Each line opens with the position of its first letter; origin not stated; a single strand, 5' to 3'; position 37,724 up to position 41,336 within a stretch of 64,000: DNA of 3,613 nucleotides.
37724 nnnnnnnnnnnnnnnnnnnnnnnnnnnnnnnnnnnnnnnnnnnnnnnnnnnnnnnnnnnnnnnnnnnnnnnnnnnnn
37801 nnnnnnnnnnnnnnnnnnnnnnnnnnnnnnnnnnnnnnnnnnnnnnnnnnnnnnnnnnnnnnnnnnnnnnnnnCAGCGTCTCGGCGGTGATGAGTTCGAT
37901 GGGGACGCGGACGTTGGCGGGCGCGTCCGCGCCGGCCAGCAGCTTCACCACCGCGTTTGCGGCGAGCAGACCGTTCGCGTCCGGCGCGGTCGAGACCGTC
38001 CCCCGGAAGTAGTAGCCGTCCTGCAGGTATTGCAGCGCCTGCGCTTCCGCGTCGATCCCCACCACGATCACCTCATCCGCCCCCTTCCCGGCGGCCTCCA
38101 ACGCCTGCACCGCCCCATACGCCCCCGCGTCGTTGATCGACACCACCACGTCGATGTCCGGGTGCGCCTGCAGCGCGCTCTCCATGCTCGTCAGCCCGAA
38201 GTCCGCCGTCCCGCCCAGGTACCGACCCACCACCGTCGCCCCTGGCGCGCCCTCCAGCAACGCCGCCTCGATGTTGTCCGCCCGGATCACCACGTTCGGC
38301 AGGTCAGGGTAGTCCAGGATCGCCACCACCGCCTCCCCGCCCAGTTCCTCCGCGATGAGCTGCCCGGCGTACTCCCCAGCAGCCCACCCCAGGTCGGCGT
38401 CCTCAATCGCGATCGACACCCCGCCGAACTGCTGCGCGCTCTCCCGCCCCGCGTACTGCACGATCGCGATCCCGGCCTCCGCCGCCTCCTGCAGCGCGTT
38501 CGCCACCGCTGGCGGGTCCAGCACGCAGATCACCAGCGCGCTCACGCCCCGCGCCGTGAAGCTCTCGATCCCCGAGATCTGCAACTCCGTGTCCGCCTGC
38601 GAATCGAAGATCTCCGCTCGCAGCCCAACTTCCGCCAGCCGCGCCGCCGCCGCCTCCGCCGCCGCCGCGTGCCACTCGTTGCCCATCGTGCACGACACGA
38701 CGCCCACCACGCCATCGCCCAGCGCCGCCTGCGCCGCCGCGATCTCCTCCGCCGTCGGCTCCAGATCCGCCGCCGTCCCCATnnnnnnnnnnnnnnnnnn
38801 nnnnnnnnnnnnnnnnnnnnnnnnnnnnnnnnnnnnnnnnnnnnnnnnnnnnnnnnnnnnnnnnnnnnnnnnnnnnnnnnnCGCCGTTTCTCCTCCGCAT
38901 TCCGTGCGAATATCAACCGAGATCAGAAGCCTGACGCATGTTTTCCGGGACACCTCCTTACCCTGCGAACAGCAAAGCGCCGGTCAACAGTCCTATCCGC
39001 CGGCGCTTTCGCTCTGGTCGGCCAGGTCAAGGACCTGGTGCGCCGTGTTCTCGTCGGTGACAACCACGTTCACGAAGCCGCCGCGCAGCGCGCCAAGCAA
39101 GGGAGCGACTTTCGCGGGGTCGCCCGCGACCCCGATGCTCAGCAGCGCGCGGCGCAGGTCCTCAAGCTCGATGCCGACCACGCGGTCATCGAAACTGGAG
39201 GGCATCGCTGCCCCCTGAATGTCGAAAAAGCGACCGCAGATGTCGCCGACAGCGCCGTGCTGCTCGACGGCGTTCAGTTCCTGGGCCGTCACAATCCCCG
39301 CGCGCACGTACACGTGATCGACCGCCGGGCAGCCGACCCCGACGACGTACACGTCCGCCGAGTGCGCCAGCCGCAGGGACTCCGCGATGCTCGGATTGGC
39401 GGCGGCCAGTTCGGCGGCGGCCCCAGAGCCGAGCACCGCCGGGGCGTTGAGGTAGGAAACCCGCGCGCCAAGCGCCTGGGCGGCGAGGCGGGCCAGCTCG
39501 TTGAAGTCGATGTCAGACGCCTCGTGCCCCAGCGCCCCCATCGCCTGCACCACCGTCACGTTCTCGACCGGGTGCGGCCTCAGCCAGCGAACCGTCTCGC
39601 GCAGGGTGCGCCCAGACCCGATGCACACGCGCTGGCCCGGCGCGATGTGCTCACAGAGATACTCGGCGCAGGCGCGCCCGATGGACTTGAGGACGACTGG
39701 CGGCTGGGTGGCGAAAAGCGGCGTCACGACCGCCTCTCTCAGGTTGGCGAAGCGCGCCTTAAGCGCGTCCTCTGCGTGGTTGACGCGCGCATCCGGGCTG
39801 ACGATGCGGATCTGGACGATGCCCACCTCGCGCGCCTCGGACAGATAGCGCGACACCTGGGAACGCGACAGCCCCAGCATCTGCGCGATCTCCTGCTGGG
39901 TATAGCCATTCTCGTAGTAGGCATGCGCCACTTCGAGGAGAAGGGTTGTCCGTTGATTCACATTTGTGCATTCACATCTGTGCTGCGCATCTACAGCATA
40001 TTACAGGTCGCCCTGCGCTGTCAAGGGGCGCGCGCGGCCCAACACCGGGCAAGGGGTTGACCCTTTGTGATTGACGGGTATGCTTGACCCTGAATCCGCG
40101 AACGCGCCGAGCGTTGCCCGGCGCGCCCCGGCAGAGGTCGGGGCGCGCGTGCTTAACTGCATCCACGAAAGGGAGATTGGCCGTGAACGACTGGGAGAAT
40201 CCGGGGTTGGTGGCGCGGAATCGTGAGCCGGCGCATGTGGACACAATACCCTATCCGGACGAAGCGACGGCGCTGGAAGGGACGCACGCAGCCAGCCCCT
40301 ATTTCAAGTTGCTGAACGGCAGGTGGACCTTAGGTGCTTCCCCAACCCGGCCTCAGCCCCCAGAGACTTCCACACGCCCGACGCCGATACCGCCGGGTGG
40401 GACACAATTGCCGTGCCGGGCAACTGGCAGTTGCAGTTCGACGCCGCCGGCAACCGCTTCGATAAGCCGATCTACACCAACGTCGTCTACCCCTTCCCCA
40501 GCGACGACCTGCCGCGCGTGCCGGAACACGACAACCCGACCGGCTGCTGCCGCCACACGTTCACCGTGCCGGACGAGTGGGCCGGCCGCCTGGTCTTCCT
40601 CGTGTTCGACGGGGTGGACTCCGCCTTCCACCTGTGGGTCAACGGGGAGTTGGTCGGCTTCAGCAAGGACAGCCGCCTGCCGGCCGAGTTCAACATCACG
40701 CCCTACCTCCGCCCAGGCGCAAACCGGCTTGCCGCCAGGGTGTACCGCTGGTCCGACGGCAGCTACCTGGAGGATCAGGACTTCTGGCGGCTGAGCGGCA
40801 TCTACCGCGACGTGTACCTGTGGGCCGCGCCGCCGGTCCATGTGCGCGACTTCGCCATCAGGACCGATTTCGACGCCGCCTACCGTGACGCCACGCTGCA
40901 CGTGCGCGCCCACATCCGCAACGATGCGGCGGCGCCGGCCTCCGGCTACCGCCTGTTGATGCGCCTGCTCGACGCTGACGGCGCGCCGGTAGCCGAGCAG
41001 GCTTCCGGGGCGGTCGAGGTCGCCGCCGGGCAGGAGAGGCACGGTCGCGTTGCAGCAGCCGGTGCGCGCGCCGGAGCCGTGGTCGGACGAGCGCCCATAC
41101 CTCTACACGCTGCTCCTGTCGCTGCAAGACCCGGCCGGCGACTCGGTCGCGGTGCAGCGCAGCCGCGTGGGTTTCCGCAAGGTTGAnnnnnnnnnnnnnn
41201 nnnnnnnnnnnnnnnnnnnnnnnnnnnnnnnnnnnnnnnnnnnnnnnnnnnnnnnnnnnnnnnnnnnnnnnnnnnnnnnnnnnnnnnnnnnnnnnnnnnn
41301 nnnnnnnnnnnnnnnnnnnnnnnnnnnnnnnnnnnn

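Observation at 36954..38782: In-frame 920-bp tandem duplication predicts a two-module sugar-binding protein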

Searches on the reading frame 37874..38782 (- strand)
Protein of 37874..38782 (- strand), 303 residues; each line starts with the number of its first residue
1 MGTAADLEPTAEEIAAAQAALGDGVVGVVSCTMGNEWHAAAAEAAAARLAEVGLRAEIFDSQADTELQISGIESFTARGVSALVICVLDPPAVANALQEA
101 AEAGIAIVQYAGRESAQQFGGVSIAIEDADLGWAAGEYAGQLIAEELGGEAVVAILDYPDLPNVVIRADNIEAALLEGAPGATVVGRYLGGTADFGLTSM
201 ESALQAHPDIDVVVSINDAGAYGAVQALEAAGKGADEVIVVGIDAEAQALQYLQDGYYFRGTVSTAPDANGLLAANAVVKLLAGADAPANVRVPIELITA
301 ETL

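Call 52: search_solved_structures(query=window:37874-38782:-, max_evalue=0.00001)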
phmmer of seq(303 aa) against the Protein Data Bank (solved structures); distinct sequences matched with E-value up to 0.00001: 73 (the best 60 are shown).
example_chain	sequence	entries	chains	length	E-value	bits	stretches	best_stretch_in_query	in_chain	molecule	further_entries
2ioy_A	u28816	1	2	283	3.5e-23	85.5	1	26-302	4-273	Periplasmic sugar-binding protein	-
2gx6_A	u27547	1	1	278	6.5e-20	74.8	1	26-299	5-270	D-ribose-binding periplasmic protein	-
4yv7_A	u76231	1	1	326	1.6e-19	73.6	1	15-291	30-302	Periplasmic binding protein/LacI transcriptional regulator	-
1drj_A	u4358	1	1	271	3e-19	72.6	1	26-299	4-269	D-RIBOSE-BINDING PROTEIN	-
2fn9_A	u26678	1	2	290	3.6e-19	72.4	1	24-301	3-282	ribose ABC transporter, periplasmic ribose-binding protein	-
1urp_A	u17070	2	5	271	4.4e-19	72.1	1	26-299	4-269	D-RIBOSE-BINDING PROTEIN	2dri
1drk_A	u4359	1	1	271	4.7e-19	72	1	26-299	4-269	D-RIBOSE-BINDING PROTEIN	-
1dbp_A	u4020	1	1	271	7.1e-19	71.4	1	26-299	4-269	D-RIBOSE-BINDING PROTEIN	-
2fn8_A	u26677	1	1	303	9.6e-19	71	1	24-302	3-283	ribose ABC transporter, periplasmic ribose-binding protein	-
1ba2_A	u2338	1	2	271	4.4e-18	68.8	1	26-299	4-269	D-RIBOSE-BINDING PROTEIN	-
4ry9_A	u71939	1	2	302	1.7e-17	66.9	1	25-260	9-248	Periplasmic binding protein/LacI transcriptional regulator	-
4zjp_A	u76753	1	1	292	1.6e-16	63.7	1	27-299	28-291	Monosaccharide-transporting ATPase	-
4yo7_A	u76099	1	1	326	5.3e-16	62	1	58-302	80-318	Sugar ABC transporter (Sugar-binding protein)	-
6hbd_A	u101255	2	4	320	2.6e-15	59.7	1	26-296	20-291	ABC transporter periplasmic-binding protein YtfQ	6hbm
6hb0_A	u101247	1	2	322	3.2e-15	59.4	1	26-296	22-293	ABC transporter periplasmic-binding protein YtfQ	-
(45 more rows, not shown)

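Call 64: predict_structure(alignment_id=A1)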
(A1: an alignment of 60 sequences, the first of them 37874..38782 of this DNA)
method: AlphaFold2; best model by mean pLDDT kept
length: 303 residues; sequences in the alignment: 60
mean_pLDDT: 96.0   pTM: 0.88
mean pLDDT of the five models: 96.0, 94.6, 91.1, 90.3, 89.9
residues with pLDDT >= 90: 283; 70-90: 20; 50-70: 0; < 50: 0
segments of 3 or more residues with pLDDT < 50: none
pLDDT, mean of each block of 10 residues (from residue 1): 95 98 98 92 98 98 97 98 94 96 98 86 93 98 98 96 89 98 98 97 98 97 98 97 95 96 95 98 97 94 93
secondary structure, 60 per line:
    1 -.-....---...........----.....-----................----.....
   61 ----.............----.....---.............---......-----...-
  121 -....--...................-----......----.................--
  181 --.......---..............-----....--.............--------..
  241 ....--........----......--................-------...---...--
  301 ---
elements in order: H4-7 H11-21 E26-30 H36-51 E56-60 H65-77 E82-86 H90-102 E106-111 E122-125 H128-146 E152-157 H162-178 E183-189 H193-206 E212-215 H218-230 E239-244 H247-254 E259-264 H267-282 E290-292 E296-298

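Call 67: fold_search(model_id=the predicted structure, library=pdb)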
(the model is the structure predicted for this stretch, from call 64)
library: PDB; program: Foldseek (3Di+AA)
matches with E <= 10: 1754; with E <= 0.001: 595
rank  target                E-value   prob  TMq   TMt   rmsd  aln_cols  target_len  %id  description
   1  2ioy_A                2.1e-20  1.00  0.73  0.80   3.3       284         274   28  Crystal structure of Thermoanaerobacter tengcongensis ribose binding protein (released 2007-03-20)
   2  2fn9_A                3.9e-20  1.00  0.82  0.88   2.5       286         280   26  Thermotoga maritima Ribose Binding Protein Unliganded Form (released 2007-01-16)
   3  9a5f_A                4.6e-19  1.00  0.77  0.77   5.7       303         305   27  Integrative model of RBSB-YXKC by crosslinking MS and deep learning (released 2024-09-18)
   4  1ba2_A                7.4e-19  1.00  0.65  0.71   4.5       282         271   26  D67R MUTANT OF D-RIBOSE-BINDING PROTEIN FROM ESCHERICHIA COLI (released 1998-07-15)
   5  2fn8                  1.1e-18  1.00  0.74  0.76   3.7       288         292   26  Thermotoga maritima Ribose Binding Protein Ribose Bound Form (released 2007-01-16)
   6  5dte_D                2.1e-18  1.00  0.77  0.83   3.0       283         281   24  Crystal Structure of an ABC transporter periplasmic solute binding protein (IPR025997) from Actinobacillus succinogene (released 2015-10-07)
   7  5hsg                  2.6e-18  1.00  0.81  0.86   2.6       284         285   22  Crystal structure of an ABC transporter Solute Binding Protein from Klebsiella pneumoniae (KPN_01730, target EFI-511059) (released 2016-03-02)
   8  1dbp                  2.6e-18  1.00  0.71  0.78   3.6       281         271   26  IDENTICAL MUTATIONS AT CORRESPONDING POSITIONS IN TWO HOMOLOGOUS PROTEINS WITH NON-IDENTICAL EFFECTS (released 1994-05-31)
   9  2gx6                  2.9e-18  1.00  0.71  0.78   3.6       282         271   26  Rational stabilization of E. coli ribose binding protein (released 2007-03-20)
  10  7e7m_A                5.5e-18  1.00  0.72  0.76   3.6       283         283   22  Crystal Structure Analysis of the Streptococcus agalactiae Ribose Binding Protein RbsB (released 2022-03-02)
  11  1drj                  6.2e-18  1.00  0.69  0.76   3.9       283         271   26  PROBING PROTEIN-PROTEIN INTERACTIONS: THE RIBOSE-BINDING PROTEIN IN BACTERIAL TRANSPORT AND CHEMOTAXIS (released 1995-01-26)
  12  5ocp_A                7.0e-18  1.00  0.75  0.75   3.3       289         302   25  The periplasmic binding protein component of the arabinose ABC transporter from Shewanella sp. ANA-3 bound to alpha an (released 2018-08-01)
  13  4kq9                  8.3e-18  1.00  0.80  0.81   2.7       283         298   22  Crystal structure of periplasmic ribose ABC transporter from Conexibacter woesei DSM 14684 (released 2013-05-29)
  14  5dte_A                9.3e-18  1.00  0.76  0.80   3.5       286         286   24  Crystal Structure of an ABC transporter periplasmic solute binding protein (IPR025997) from Actinobacillus succinogene (released 2015-10-07)
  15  4zjp                  1.5e-17  1.00  0.69  0.77   3.8       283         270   26  Structure of an ABC-Transporter Solute Binding Protein (SBP_IPR025997) from Actinobacillus Succinogenes (Asuc_0197, TARG (released 2015-05-20)
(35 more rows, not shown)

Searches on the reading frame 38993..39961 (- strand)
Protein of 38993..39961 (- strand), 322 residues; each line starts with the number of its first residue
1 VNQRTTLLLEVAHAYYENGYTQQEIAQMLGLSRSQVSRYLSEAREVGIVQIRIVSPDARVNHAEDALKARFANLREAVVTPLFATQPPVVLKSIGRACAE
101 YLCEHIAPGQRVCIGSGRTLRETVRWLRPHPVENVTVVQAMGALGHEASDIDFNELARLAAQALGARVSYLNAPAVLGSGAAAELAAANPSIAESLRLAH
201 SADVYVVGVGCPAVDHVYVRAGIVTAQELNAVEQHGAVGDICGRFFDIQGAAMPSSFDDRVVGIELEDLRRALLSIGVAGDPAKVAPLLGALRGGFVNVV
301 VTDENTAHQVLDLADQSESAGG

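Call 10: find_encoding_contigs(protein=window:38993-39961:-, flank=10000, max_places=10)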
Protein window:38993-39961:- (322 aa): no gene with exactly this product is on record in the collection.

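Call 15: search_protein_families(library=pfam, proteins=[window:38993-39961:-])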
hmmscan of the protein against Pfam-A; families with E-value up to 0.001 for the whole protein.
window:38993-39961:- (322 aa): 13 families
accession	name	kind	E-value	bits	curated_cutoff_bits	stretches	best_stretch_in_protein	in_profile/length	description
PF04198.19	Sugar-bind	-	1.8e-62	211.3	27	1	61-311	7-256/257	Putative sugar-binding domain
PF13545.12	HTH_Crp_2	-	1.8e-07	31.4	27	1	18-51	21-55/70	Crp-like helix-turn-helix domain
PF04545.22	Sigma70_r4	-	1.9e-07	30.9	24.1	1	14-44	15-45/50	Sigma-70, region 4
PF13384.12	HTH_23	-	1.4e-06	28.4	24.6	1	9-42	8-40/50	Homeodomain-like domain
PF08281.18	Sigma70_r4_2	-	5.5e-06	26.4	25.7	1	15-45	22-52/54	Sigma-70, region 4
PF01381.28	HTH_3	-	7.3e-06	26.4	23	1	17-44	7-34/55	Helix-turn-helix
PF13412.12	HTH_24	-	1.9e-05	24.6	21.9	1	19-49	17-47/48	Winged helix-turn-helix DNA-binding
PF12802.13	MarR_2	-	8.1e-05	23.1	27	1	18-59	17-60/61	MarR family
PF09339.16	HTH_IclR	-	8.4e-05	22.7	22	1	19-49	18-48/52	IclR helix-turn-helix domain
PF13551.12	HTH_29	-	0.00011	22.6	28.1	1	17-50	10-43/64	Winged helix-turn helix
PF13518.12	HTH_28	-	0.00024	21.6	25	1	15-47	8-40/52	Helix-turn-helix domain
PF14493.12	HTH_40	-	0.00027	21.6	27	1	12-69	5-63/89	Helix-turn-helix domain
PF24034.1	DUF7343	-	0.00093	19.4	27.6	0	21-50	20-49/62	Domain of unknown function (DUF7343)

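Call 57: search_protein_families(library=ncbifam, proteins=[window:38993-39961:-], max_evalue=0.00001)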
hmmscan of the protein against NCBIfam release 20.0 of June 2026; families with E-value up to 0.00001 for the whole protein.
window:38993-39961:- (322 aa): 3 families
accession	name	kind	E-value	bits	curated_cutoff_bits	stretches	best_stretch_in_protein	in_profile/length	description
NF053881.1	TransRegDeoRBac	equivalog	7.5e-67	225.7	420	1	3-311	4-310/311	DNA-binding transcriptional repressor DeoR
NF011947.0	PRK15418.1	equivalog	8.5e-41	140.2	486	1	7-313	18-317/319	transcriptional regulator LsrR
TIGR02937.1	sigma70-ECF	superfamily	3e-07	30.2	42.9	1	11-45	125-159/165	sigma-70 family RNA polymerase sigma factor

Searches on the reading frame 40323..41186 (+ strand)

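Call 15: search_protein_families(library=pfam, proteins=[window:40323-41186:+])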
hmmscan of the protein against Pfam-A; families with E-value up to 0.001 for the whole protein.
window:40323-41186:+ (287 aa): 2 families
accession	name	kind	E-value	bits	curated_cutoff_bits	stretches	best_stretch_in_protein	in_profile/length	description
PF02837.24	Glyco_hydro_2_N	-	2.2e-43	148.5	28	1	23-170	28-169/169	Glycosyl hydrolases family 2, sugar binding domain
PF22666.2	Glyco_hydro_2_N2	-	3e-07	31.1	27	1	76-141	52-118/167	Glycosyl hydrolase 2 galactose-binding domain-like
